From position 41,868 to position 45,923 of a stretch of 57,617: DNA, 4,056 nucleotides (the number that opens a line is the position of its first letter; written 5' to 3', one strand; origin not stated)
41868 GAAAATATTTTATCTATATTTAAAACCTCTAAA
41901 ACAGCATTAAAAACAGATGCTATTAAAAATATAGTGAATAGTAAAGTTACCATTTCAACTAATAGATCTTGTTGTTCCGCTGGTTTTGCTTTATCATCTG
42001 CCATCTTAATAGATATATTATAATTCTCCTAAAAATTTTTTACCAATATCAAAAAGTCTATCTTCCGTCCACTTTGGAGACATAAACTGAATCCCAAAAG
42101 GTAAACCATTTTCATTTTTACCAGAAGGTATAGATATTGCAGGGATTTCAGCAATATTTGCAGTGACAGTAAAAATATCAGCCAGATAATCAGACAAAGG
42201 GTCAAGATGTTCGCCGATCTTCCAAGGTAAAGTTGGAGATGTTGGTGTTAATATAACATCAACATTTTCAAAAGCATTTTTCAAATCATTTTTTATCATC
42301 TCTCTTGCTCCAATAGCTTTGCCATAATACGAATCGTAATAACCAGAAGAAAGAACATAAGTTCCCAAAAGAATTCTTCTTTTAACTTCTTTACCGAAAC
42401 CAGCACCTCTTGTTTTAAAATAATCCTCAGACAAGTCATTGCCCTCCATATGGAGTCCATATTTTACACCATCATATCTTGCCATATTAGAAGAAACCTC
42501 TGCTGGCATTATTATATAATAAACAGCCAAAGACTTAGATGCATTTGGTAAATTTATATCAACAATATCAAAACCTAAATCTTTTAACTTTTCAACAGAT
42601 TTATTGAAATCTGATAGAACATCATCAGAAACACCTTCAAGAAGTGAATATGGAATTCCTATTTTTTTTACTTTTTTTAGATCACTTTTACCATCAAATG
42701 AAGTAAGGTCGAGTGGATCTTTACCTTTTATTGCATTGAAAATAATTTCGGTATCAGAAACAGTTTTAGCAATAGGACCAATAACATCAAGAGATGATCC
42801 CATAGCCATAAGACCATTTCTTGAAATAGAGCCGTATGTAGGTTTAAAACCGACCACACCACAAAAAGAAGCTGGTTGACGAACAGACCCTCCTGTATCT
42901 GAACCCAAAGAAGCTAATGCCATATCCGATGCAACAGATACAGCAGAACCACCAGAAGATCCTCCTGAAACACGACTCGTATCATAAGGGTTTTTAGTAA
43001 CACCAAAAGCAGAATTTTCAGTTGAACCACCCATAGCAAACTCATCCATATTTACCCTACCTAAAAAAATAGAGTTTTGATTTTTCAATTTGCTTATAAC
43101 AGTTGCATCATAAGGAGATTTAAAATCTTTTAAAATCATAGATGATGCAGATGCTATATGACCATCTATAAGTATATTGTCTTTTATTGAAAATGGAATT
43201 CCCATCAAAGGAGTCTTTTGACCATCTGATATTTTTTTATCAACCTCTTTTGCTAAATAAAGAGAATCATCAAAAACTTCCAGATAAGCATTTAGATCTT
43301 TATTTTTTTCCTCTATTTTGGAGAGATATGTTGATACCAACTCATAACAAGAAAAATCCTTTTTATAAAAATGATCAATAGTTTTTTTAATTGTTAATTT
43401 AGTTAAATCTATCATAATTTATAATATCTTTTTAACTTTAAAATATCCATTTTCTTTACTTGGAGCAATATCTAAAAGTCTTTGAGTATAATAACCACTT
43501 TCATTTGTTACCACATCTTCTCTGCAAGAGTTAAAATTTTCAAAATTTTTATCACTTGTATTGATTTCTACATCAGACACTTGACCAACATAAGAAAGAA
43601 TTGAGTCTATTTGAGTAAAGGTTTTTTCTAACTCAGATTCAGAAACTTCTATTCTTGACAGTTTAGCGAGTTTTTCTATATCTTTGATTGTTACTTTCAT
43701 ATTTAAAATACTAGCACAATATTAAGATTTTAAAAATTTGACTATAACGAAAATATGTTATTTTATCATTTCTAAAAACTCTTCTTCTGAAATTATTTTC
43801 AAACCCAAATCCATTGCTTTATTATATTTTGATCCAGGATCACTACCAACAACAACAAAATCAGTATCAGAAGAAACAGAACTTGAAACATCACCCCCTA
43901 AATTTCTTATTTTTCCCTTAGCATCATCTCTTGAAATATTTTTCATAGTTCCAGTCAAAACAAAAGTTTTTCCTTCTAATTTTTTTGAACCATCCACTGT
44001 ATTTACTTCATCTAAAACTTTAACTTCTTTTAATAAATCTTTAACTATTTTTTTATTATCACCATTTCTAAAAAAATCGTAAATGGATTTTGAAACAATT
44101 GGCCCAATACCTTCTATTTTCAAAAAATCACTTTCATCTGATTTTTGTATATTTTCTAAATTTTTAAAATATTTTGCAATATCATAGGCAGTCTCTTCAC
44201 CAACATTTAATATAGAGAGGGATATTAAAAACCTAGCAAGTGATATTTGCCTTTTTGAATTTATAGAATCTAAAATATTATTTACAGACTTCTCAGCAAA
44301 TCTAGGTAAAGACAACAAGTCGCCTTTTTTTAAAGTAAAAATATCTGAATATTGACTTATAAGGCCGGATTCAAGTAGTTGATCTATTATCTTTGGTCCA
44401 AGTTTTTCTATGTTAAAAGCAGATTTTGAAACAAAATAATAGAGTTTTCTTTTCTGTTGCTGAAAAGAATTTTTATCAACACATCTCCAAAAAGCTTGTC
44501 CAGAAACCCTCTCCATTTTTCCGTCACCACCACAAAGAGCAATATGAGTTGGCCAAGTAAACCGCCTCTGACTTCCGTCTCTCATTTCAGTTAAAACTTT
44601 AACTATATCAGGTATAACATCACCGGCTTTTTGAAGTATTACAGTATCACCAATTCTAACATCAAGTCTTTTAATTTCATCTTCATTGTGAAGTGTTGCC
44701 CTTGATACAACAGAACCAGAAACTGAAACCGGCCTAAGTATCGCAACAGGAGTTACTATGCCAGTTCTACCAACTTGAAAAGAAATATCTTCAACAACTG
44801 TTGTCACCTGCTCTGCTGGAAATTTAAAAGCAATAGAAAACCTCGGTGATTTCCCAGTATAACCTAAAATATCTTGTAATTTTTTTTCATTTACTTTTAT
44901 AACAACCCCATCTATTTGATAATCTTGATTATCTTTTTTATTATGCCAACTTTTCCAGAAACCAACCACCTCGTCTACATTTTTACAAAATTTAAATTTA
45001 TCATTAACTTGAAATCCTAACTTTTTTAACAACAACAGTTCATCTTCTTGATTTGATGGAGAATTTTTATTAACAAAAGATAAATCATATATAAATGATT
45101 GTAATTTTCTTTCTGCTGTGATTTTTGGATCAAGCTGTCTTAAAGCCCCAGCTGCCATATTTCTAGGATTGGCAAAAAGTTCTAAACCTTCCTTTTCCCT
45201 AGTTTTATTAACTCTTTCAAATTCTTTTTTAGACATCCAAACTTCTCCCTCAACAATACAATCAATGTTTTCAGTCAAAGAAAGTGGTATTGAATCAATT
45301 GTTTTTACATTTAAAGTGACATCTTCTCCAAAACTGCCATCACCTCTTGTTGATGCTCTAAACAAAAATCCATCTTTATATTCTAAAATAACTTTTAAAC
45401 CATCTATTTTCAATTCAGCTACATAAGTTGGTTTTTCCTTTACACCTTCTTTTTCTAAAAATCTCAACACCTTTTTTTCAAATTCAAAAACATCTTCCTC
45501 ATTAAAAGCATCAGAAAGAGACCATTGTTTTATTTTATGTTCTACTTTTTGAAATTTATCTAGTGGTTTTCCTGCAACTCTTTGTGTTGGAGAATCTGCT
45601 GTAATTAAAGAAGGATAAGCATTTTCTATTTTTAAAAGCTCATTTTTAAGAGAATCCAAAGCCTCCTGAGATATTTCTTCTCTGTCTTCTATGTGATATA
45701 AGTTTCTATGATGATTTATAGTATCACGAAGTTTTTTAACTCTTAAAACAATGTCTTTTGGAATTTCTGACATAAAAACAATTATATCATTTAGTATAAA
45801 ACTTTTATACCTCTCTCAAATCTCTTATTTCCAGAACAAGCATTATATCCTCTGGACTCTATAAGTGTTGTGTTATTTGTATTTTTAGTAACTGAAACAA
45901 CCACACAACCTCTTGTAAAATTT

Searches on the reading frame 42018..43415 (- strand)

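Call 62: search_protein_families(library=pfam, proteins=[window:42018-43415:-], max_evalue=0.00001)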
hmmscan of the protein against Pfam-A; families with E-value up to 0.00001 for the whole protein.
window:42018-43415:- (465 aa): 1 family
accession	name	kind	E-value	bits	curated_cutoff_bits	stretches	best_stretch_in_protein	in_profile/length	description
PF01425.27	Amidase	-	9.6e-136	453.8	27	1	25-454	1-444/445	Amidase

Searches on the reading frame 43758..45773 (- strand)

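Call 62: search_protein_families(library=pfam, proteins=[window:43758-45773:-], max_evalue=0.00001)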
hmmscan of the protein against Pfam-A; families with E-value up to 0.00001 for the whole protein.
window:43758-45773:- (671 aa): 5 families
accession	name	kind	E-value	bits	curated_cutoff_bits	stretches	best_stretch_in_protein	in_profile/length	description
PF01653.23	DNA_ligase_aden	-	1.4e-86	290.6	27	1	73-321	3-253/253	NAD-dependent DNA ligase adenylation domain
PF03120.22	DNA_ligase_OB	-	1.1e-34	118.6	32.9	1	324-401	1-78/79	NAD-dependent DNA ligase OB-fold domain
PF00533.33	BRCT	-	1e-17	64.5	21.3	1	596-670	3-78/78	BRCA1 C Terminus (BRCT) domain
PF12826.13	HHH_2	-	1.5e-16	60.8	27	1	514-577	1-64/64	Helix-hairpin-helix motif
PF14520.12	HHH_5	-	3.8e-10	40.5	27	0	519-569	5-56/57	Helix-hairpin-helix domain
